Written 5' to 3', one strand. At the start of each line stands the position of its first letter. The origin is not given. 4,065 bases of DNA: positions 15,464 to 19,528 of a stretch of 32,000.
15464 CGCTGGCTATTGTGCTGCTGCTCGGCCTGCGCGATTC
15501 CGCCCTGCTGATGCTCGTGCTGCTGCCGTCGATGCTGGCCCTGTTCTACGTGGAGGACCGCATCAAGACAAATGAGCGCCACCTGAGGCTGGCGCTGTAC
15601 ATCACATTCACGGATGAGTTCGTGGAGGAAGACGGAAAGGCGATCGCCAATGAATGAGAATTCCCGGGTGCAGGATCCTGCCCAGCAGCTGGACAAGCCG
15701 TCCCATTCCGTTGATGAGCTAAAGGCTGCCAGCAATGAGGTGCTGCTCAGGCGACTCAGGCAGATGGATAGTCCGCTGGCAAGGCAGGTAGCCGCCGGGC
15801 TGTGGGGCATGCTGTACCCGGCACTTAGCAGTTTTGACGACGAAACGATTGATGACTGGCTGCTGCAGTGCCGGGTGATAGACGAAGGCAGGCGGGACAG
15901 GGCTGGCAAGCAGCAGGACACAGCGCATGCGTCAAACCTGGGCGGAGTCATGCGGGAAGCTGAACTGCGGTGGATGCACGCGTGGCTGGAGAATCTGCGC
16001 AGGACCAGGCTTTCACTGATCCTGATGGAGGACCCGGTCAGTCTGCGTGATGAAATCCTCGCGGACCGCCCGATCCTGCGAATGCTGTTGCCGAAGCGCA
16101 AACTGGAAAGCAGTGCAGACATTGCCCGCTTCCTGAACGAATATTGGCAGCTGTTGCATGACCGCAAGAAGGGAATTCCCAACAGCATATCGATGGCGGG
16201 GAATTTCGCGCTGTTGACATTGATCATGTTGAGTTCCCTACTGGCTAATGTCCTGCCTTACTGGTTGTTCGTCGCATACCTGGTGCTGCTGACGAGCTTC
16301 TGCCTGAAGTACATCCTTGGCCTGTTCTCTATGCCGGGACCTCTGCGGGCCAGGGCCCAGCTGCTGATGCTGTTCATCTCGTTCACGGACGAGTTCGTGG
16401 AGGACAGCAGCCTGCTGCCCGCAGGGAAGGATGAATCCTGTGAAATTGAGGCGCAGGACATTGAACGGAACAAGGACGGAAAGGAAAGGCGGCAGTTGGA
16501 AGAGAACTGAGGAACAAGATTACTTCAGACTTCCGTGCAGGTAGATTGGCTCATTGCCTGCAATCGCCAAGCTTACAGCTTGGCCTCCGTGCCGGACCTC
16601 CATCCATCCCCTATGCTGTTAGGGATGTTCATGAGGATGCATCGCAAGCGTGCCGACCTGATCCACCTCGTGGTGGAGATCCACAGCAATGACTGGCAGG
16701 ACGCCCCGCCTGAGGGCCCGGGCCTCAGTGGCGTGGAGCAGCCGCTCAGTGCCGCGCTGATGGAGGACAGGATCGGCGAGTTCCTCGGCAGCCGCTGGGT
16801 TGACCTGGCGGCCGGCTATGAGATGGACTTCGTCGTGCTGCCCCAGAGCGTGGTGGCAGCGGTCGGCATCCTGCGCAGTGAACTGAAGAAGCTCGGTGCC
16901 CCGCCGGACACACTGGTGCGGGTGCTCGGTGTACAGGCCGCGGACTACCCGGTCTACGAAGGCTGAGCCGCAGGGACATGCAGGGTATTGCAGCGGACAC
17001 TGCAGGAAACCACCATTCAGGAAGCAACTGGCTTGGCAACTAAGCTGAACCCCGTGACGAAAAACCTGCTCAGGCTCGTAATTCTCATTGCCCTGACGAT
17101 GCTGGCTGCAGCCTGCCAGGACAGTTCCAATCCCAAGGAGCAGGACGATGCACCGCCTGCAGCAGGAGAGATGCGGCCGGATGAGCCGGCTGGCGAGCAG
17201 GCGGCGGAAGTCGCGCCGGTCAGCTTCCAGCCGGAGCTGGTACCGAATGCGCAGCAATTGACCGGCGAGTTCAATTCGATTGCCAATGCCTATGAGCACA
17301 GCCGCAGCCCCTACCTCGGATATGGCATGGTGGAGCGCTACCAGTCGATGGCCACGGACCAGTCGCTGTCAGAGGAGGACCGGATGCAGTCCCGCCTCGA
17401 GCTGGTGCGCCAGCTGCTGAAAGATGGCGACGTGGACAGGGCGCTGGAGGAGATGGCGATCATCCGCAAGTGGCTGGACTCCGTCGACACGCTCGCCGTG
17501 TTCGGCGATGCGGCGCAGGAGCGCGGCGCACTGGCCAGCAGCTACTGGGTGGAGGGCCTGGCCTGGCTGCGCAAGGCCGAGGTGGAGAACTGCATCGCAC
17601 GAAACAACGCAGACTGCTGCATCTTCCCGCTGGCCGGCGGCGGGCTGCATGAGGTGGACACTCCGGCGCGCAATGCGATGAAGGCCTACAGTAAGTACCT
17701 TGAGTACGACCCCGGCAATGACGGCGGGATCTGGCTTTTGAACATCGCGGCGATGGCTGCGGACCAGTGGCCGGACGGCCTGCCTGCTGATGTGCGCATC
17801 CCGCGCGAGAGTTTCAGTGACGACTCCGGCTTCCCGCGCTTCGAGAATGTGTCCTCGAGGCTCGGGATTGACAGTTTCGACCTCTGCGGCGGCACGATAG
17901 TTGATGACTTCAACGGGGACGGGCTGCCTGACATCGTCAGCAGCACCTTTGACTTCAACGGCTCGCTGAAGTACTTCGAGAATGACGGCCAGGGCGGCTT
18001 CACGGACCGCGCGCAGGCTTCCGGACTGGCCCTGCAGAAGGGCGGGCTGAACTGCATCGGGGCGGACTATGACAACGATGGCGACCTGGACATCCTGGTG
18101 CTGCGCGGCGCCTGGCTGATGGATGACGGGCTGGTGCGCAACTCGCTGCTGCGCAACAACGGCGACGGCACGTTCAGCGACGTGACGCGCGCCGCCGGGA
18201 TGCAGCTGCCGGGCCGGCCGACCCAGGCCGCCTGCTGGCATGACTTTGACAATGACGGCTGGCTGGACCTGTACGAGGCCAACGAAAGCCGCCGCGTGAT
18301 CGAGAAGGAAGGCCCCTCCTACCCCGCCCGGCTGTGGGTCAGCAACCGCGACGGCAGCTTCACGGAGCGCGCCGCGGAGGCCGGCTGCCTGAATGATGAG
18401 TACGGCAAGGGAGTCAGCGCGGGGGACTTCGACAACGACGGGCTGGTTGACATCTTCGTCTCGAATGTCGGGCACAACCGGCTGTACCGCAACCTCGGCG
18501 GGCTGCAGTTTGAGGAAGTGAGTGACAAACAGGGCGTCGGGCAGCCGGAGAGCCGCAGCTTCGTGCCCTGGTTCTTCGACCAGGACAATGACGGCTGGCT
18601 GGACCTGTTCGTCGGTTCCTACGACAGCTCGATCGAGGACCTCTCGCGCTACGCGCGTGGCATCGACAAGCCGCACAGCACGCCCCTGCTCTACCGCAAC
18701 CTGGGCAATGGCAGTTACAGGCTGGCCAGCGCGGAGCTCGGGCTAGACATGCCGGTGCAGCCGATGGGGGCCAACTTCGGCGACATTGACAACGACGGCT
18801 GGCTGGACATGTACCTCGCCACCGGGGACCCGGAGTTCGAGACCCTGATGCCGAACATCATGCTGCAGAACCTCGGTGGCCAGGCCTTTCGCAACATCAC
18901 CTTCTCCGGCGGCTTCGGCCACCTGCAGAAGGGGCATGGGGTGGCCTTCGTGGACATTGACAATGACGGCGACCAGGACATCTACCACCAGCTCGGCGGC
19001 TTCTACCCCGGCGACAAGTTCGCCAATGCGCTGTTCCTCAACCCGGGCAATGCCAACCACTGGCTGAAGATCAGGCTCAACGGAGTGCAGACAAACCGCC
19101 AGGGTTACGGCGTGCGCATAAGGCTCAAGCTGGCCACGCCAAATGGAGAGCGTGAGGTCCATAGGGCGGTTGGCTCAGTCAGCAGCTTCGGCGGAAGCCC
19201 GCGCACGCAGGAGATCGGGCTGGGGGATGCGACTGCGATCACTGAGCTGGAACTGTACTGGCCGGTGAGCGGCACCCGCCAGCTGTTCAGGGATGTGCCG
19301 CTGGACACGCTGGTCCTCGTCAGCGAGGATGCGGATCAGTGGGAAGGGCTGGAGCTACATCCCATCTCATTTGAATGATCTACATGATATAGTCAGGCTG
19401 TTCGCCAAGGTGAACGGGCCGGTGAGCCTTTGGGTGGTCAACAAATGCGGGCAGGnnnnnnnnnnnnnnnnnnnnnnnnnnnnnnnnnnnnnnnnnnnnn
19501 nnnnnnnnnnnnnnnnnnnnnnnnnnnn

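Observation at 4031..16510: Sixteen-gene head-to-tail array (17 domain units, ~12.5 kb) of a 2-TM protein family I do not recognise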

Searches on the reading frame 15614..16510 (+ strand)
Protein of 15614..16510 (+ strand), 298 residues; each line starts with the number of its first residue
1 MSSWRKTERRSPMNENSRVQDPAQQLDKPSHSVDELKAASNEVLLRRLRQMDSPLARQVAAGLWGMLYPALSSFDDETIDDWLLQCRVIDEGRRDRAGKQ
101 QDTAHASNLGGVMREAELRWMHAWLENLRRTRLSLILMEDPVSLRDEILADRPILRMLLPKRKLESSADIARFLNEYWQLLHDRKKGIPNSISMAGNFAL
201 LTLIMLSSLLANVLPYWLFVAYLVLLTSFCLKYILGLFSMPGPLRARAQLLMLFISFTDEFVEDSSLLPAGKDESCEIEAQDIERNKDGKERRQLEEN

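Call 4: search_protein_families(library=pfam, proteins=[window:15614-16510:+], max_evalue=1)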
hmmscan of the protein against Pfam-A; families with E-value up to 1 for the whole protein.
window:15614-16510:+ (298 aa): 2 families
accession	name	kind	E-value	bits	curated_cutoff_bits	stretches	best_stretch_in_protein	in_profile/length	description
PF14329.11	DUF4386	-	0.018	15.4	27.6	1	167-244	113-187/210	Domain of unknown function (DUF4386)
PF07907.16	YibE_F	-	0.023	14.7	27.2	1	183-236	16-69/241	YibE/F-like protein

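Call 5: search_protein_families(library=ncbifam, proteins=[window:15614-16510:+], max_evalue=1)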
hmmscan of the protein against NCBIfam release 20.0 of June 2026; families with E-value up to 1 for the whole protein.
window:15614-16510:+ (298 aa): 1 family
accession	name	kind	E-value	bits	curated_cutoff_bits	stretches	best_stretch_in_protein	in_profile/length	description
NF040780.1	blaHBL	exception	0.048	13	580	1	30-151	167-287/304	HBL family class A beta-lactamase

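Call 34: search_protein_families(library=padloc, proteins=[window:15650-16510:+], max_evalue=0.1)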
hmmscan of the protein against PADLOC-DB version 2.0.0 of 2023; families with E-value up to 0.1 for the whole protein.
window:15650-16510:+ (286 aa): 0 families

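Call 35: search_protein_families(library=phrogs, proteins=[window:15650-16510:+], max_evalue=0.1)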
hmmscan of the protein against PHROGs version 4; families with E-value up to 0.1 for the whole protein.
window:15650-16510:+ (286 aa): 0 families

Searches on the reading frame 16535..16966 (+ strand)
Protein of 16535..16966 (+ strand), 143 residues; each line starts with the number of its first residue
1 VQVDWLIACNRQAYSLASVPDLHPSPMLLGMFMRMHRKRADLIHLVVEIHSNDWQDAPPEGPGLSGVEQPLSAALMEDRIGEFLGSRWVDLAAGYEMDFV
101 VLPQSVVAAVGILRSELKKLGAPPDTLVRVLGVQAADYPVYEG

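Call 13: search_protein_families(library=pfam, proteins=[window:16535-16966:+], max_evalue=0.01)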
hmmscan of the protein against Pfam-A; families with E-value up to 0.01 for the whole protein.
window:16535-16966:+ (143 aa): 0 families

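Call 34: search_protein_families(library=padloc, proteins=[window:16535-16966:+], max_evalue=0.1)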
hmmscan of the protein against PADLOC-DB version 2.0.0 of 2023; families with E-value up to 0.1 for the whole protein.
window:16535-16966:+ (143 aa): 0 families

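Call 35: search_protein_families(library=phrogs, proteins=[window:16535-16966:+], max_evalue=0.1)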
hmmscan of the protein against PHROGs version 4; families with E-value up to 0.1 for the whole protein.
window:16535-16966:+ (143 aa): 0 families

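Call 61: search_protein_families(library=pfam, proteins=[window:16535-16966:+], max_evalue=1)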
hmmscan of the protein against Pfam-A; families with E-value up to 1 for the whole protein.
window:16535-16966:+ (143 aa): 1 family
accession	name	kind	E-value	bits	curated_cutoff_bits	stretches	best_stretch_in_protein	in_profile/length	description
PF18012.7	PH_17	-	0.27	11.6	22.4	1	20-55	3-38/60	PH domain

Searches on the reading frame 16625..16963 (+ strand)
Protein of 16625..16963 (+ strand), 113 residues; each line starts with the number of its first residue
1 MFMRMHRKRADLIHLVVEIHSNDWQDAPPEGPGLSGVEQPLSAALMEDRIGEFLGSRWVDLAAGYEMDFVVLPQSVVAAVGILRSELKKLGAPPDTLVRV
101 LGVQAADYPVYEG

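Call 75: search_solved_structures(query=window:16625-16963:+, max_evalue=1)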
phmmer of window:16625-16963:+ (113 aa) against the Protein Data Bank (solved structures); distinct sequences matched with E-value up to 1: 1.
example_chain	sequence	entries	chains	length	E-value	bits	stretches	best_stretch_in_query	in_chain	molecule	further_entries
4l7t_A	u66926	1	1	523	0.45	13.8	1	20-78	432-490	NanU sialic acid binding protein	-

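Call 76: search_protein_families(library=ncbifam, proteins=[window:16625-16963:+], max_evalue=0.01)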
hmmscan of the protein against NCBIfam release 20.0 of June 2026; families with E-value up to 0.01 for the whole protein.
window:16625-16963:+ (113 aa): 0 families

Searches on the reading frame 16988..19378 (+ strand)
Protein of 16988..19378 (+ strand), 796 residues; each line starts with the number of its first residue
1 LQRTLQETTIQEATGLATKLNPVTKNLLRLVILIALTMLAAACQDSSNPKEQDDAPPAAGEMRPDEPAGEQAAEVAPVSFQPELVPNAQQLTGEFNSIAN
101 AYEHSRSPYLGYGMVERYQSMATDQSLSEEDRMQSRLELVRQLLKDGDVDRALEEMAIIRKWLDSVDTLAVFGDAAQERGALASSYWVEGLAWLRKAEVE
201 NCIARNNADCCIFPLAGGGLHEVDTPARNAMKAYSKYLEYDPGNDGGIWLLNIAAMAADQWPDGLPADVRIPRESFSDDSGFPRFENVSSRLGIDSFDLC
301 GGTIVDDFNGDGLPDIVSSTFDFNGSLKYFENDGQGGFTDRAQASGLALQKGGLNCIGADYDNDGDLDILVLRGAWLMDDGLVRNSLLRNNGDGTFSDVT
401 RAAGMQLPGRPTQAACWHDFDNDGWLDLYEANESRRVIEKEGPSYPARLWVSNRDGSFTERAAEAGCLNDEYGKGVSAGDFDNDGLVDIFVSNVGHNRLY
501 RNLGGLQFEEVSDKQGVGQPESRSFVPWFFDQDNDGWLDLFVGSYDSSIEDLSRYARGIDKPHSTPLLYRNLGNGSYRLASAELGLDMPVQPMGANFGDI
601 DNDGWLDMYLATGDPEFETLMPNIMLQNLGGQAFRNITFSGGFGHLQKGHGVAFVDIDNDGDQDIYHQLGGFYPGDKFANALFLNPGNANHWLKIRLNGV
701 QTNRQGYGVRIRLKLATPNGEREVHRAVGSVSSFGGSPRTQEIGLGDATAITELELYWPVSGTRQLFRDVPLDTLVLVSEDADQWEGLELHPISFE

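Call 13: search_protein_families(library=pfam, proteins=[window:16988-19378:+], max_evalue=0.01)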
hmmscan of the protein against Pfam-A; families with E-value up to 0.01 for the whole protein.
window:16988-19378:+ (796 aa): 3 families
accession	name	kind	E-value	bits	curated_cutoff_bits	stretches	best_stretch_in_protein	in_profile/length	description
PF13517.12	FG-GAP_3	-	9.6e-45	151.5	26.9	6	307-371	1-61/61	FG-GAP-like repeat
PF01839.29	FG-GAP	-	5.3e-08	33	22.1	0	475-493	4-22/37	FG-GAP repeat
PF07593.17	UnbV_ASPIC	-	9.8e-08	32.2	23.4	1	706-775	1-66/68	ASPIC and UnbV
